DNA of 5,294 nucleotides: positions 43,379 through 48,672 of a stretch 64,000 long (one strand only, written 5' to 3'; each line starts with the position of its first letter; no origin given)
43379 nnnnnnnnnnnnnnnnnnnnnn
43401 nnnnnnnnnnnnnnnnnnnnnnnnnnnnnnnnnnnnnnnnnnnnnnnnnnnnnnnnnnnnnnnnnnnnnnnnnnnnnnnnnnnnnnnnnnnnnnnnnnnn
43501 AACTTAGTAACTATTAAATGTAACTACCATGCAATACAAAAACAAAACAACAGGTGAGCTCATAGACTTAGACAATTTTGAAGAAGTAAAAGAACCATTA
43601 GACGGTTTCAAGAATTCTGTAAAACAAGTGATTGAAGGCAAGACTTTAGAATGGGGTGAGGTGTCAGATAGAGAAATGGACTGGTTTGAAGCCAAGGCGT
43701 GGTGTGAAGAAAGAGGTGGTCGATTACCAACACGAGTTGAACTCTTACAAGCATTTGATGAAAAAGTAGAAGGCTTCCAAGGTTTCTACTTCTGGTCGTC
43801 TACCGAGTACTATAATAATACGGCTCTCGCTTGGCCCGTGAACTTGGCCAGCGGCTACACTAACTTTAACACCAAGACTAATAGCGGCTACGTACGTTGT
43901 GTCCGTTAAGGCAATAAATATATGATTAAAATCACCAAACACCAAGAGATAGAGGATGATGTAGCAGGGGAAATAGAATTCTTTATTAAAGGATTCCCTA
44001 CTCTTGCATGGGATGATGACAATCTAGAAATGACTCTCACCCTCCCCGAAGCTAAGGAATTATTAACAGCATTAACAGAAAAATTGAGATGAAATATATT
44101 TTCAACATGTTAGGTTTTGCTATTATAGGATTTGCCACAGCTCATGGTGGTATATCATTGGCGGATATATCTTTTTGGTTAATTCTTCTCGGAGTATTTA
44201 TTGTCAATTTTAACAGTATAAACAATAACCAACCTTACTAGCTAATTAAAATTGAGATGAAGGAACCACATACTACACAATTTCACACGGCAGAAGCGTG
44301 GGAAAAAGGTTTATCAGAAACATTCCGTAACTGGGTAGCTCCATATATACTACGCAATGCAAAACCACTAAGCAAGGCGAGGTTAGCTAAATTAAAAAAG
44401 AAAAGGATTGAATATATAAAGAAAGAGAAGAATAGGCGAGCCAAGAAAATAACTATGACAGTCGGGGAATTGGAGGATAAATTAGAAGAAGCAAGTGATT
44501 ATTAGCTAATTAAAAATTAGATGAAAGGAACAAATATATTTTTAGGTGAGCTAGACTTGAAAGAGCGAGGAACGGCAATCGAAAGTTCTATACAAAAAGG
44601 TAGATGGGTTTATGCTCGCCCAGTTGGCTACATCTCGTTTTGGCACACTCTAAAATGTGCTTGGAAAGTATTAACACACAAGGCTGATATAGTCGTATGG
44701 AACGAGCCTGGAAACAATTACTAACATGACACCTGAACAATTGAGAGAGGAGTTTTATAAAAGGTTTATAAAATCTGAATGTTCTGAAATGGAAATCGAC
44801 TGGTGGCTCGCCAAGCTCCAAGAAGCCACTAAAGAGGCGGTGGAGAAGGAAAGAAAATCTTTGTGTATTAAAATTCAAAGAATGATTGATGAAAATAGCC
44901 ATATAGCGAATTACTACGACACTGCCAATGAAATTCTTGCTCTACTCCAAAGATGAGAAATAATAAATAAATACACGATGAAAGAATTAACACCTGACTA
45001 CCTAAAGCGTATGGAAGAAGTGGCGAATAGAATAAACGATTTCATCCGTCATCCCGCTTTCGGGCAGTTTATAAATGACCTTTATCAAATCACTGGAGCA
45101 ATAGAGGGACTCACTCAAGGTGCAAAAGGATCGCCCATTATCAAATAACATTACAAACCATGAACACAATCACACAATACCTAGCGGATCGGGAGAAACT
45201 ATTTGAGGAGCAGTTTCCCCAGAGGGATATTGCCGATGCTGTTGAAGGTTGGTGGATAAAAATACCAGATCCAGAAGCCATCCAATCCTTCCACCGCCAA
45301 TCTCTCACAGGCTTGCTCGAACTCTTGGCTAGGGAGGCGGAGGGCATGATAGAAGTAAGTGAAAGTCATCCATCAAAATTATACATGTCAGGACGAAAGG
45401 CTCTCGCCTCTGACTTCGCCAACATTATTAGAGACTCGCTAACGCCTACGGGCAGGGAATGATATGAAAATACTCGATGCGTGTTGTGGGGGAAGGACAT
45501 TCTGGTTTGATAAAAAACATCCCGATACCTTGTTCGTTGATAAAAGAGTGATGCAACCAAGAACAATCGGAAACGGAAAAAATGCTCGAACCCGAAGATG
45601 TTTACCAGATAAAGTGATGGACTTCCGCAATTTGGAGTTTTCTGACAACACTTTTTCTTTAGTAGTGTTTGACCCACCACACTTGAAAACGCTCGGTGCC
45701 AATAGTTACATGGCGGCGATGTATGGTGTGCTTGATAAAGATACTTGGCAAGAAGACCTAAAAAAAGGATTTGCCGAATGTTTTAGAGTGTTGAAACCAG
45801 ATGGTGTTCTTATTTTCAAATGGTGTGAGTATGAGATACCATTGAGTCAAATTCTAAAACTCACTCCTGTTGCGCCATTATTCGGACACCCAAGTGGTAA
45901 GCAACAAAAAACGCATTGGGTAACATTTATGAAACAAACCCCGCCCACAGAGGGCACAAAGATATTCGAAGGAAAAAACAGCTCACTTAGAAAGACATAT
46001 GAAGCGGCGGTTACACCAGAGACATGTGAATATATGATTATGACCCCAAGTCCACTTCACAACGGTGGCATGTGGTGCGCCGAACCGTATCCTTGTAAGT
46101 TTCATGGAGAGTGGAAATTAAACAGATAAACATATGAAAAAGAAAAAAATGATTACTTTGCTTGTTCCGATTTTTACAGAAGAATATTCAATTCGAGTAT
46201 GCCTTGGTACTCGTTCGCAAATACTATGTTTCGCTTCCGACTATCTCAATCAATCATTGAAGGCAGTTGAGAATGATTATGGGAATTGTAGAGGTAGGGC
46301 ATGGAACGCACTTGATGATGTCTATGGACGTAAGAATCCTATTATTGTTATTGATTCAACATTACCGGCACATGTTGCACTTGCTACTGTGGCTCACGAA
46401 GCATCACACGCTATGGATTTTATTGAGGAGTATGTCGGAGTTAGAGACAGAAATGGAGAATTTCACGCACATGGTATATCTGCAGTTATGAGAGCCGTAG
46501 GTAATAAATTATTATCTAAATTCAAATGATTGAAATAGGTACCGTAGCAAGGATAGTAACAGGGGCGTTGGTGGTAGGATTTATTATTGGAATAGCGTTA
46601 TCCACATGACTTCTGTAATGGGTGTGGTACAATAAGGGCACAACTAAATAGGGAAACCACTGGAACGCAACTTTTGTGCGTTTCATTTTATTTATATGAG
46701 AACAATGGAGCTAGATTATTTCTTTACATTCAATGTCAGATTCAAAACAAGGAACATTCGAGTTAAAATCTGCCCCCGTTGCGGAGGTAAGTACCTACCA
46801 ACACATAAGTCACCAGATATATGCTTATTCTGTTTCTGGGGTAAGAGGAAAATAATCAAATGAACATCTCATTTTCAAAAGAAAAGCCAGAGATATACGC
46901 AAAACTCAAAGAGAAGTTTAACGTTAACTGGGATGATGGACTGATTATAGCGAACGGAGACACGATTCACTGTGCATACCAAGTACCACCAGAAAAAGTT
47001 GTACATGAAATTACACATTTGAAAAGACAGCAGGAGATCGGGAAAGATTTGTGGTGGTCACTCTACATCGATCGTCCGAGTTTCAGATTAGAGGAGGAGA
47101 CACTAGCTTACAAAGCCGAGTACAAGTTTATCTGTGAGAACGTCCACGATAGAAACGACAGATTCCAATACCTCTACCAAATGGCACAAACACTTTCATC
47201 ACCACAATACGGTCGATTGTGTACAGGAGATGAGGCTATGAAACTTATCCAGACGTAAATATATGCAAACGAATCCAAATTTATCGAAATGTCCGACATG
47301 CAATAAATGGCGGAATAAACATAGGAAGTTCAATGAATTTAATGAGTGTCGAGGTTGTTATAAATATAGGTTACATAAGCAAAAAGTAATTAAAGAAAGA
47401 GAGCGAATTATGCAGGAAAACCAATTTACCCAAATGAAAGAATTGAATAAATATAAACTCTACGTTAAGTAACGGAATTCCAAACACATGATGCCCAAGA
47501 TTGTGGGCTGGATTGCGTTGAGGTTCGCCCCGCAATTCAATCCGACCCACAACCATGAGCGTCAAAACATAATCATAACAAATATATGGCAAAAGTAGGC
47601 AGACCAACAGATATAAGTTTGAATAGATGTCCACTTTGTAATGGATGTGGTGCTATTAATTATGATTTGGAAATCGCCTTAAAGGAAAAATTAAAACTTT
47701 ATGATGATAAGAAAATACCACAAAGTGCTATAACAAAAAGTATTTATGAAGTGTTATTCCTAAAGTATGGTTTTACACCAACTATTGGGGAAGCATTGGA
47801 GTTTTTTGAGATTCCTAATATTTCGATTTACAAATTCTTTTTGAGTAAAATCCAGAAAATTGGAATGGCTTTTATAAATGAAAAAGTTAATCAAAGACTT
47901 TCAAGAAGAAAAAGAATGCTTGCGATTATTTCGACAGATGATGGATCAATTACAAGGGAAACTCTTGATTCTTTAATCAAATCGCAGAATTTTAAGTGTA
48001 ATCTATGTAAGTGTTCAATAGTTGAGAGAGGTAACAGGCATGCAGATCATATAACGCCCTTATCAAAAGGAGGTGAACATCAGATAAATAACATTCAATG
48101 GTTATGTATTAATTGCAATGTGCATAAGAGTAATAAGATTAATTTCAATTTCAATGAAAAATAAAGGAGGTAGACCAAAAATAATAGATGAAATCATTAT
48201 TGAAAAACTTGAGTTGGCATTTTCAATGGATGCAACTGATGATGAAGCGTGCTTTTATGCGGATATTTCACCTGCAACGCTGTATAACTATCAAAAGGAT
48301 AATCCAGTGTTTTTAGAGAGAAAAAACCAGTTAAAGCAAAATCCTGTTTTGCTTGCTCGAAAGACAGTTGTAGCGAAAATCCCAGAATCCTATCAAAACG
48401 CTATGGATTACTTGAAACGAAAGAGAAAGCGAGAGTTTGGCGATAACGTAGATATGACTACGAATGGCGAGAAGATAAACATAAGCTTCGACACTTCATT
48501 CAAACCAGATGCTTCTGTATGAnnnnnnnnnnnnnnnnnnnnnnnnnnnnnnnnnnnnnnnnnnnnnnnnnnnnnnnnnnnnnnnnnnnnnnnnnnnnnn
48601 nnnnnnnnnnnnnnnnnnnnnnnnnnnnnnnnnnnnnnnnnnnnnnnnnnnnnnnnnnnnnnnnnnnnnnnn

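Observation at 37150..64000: ~27-kb lambdoid-style phage region adjacent to core genes, with no integrase or tRNA att site in the window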

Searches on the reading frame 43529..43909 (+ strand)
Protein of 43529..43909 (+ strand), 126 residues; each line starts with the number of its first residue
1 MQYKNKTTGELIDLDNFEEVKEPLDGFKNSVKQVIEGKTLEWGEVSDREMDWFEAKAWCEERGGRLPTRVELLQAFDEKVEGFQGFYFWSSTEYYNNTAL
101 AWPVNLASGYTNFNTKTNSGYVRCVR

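Call 5: search_protein_families(library=pfam, proteins=[window:43529-43909:+], max_evalue=0.01)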
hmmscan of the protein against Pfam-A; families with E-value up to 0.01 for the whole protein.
window:43529-43909:+ (126 aa): 3 families
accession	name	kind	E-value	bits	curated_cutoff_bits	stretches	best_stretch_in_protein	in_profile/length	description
PF07603.17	Lcl_C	-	3.4e-11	43.9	34.9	1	39-126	9-117/117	Lcl C-terminal domain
PF03781.23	FGE-sulfatase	-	0.0037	17.4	23.3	1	51-97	97-141/255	Sulfatase-modifying factor enzyme 1-like domain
PF00059.27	Lectin_C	-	0.004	18.3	22.6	1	49-125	2-83/107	Lectin C-type domain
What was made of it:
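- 43529..43909 (+): Lcl_C (DUF1566-type) domain protein; the Logan contigs break inside it. Pfam Lcl_C 3.4e-11 (call 5).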

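Call 8: search_protein_families(library=phrogs, proteins=[window:43529-43909:+], max_evalue=0.001)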
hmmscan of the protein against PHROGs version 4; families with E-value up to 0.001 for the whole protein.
window:43529-43909:+ (126 aa): 0 families

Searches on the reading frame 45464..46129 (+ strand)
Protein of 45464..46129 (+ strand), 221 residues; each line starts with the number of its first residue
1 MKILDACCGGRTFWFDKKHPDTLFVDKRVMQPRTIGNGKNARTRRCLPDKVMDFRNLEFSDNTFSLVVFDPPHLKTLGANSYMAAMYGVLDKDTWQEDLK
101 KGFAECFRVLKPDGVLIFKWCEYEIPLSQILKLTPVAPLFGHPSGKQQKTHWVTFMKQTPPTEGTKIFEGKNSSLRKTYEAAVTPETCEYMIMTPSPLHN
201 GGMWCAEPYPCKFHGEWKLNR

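Call 6: search_protein_families(library=pfam, proteins=[window:45464-46129:+], max_evalue=0.01)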
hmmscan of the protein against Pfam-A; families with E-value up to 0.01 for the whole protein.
window:45464-46129:+ (221 aa): 2 families
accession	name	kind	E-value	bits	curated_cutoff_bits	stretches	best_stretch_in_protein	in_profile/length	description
PF08241.18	Methyltransf_11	-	5e-05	24.3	21.2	1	95-118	72-95/95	Methyltransferase domain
PF13649.12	Methyltransf_25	-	0.00013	23.1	27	0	82-114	65-97/97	Methyltransferase domain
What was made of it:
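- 45464..46129 (+): DNA methyltransferase. Pfam Methyltransf_11 5e-5 (call 6).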

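Call 9: search_protein_families(library=phrogs, proteins=[window:45464-46129:+], max_evalue=0.001)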
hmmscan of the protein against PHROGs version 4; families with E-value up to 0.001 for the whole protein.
window:45464-46129:+ (221 aa): 7 families
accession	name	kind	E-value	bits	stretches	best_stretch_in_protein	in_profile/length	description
phrog_954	-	other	2.8e-68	230.6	1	1-169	52-213/229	DNA methyltransferase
phrog_6151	-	other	7.1e-43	146.2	1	58-166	2-107/117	DNA methyltransferase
phrog_11564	-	other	3.6e-27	95.5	1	2-93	6-93/117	DNA methyltransferase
phrog_7811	-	other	8.2e-10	39.4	1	2-28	5-31/41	methyltransferase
phrog_24333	-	other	2.9e-07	31.1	1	48-121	86-165/238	DNA methyltransferase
phrog_67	-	other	2.6e-06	27.8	1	57-117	136-192/743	DNA methyltransferase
phrog_11619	-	other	0.00013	22.5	1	55-125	76-144/186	DNA methyltransferase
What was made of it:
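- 45464..46129 (+): phrog_954 2.8e-68 (call 9).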

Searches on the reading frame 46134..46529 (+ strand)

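Call 6: search_protein_families(library=pfam, proteins=[window:46134-46529:+], max_evalue=0.01)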
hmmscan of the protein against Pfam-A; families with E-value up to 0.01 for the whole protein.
window:46134-46529:+ (131 aa): 0 families

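Call 9: search_protein_families(library=phrogs, proteins=[window:46134-46529:+], max_evalue=0.001)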
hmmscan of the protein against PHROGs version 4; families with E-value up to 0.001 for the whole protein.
window:46134-46529:+ (131 aa): 1 family
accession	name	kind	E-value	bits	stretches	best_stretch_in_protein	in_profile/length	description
phrog_1365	-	unknown function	0.00018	22.4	1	31-112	19-102/127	-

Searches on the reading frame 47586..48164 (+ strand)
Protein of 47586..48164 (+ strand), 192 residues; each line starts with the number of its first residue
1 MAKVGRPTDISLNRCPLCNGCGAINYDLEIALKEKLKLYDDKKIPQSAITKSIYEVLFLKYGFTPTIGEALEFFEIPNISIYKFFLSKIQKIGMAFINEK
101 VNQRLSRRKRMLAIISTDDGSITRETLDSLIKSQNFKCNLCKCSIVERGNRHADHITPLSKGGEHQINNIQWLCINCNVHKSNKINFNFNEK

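Call 6: search_protein_families(library=pfam, proteins=[window:47586-48164:+], max_evalue=0.01)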
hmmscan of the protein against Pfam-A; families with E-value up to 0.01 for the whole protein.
window:47586-48164:+ (192 aa): 3 families
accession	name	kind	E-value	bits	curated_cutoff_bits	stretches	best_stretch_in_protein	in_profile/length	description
PF14279.12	HNH_5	-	1.7e-09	37.9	27.5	1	138-188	1-50/56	HNH endonuclease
PF01844.29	HNH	-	7.5e-08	32.9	21.4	1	138-184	1-47/47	HNH endonuclease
PF02945.21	Endonuclease_7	-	0.0075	16.6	23.6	1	121-179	9-61/82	Recombination endonuclease VII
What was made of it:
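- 47586..48164 (+): HNH endonuclease next to the terminase genes. Pfam HNH_5 1.7e-9 and HNH 7.5e-8 (call 6).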

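Call 9: search_protein_families(library=phrogs, proteins=[window:47586-48164:+], max_evalue=0.001)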
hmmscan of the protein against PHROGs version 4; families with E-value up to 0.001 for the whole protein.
window:47586-48164:+ (192 aa): 21 families
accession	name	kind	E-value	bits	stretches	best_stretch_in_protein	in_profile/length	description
phrog_1035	-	DNA, RNA and nucleotide metabolism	1.1e-14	55.9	1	104-188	127-217/271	endonuclease VII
phrog_6050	-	DNA, RNA and nucleotide metabolism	6.5e-14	52.5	1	91-186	268-362/402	HNH endonuclease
phrog_8660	-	DNA, RNA and nucleotide metabolism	3.9e-13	50.9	1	98-187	87-182/196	HNH endonuclease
phrog_2118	-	DNA, RNA and nucleotide metabolism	3.2e-11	44.3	1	117-183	158-223/301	HNH endonuclease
phrog_589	-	DNA, RNA and nucleotide metabolism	1.1e-10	42.6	1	120-184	76-141/179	HNH endonuclease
phrog_5718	-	DNA, RNA and nucleotide metabolism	1.7e-09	38.2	1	97-184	93-176/394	HNH endonuclease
phrog_2214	-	DNA, RNA and nucleotide metabolism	2.4e-09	37.8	1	107-189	165-244/429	HNH endonuclease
phrog_16726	-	DNA, RNA and nucleotide metabolism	2.7e-09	38.2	1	91-186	59-145/308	HNH endonuclease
phrog_338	-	DNA, RNA and nucleotide metabolism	3.9e-09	37.3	1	117-185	202-263/340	HNH endonuclease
phrog_333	-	DNA, RNA and nucleotide metabolism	6.6e-09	37.1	1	130-183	28-80/138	HNH endonuclease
phrog_16986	-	unknown function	1.1e-08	36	1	121-185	6-69/248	-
phrog_1271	-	DNA, RNA and nucleotide metabolism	1.1e-07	32.6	1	107-190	243-324/361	HNH endonuclease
phrog_144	-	DNA, RNA and nucleotide metabolism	2.7e-07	31.4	1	130-184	79-135/175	HNH endonuclease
phrog_9645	-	DNA, RNA and nucleotide metabolism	4.8e-07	30.6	1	123-187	9-75/168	HNH endonuclease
phrog_5956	-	DNA, RNA and nucleotide metabolism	5.3e-06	27.1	1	121-186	45-112/138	HNH endonuclease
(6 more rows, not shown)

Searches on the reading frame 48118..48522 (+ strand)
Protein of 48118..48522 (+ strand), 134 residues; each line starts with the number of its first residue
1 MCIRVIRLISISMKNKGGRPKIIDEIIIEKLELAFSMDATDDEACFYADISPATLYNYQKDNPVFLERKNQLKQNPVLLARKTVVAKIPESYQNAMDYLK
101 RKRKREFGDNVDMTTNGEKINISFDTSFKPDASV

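Call 6: search_protein_families(library=pfam, proteins=[window:48118-48522:+], max_evalue=0.01)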
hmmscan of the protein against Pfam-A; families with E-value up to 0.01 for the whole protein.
window:48118-48522:+ (134 aa): 0 families

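Call 9: search_protein_families(library=phrogs, proteins=[window:48118-48522:+], max_evalue=0.001)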
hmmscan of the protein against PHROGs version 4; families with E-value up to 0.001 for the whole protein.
window:48118-48522:+ (134 aa): 2 families
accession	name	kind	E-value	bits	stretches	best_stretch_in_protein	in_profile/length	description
phrog_4102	-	head and packaging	8.6e-12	46.5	1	13-119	5-122/166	terminase small subunit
phrog_309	-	head and packaging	6.8e-05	24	1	12-67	127-185/319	terminase small subunit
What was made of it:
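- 48118..48522 (+): Small terminase subunit (Logan's gene call starts at 48154). phrog_4102 8.6e-12 (call 9).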
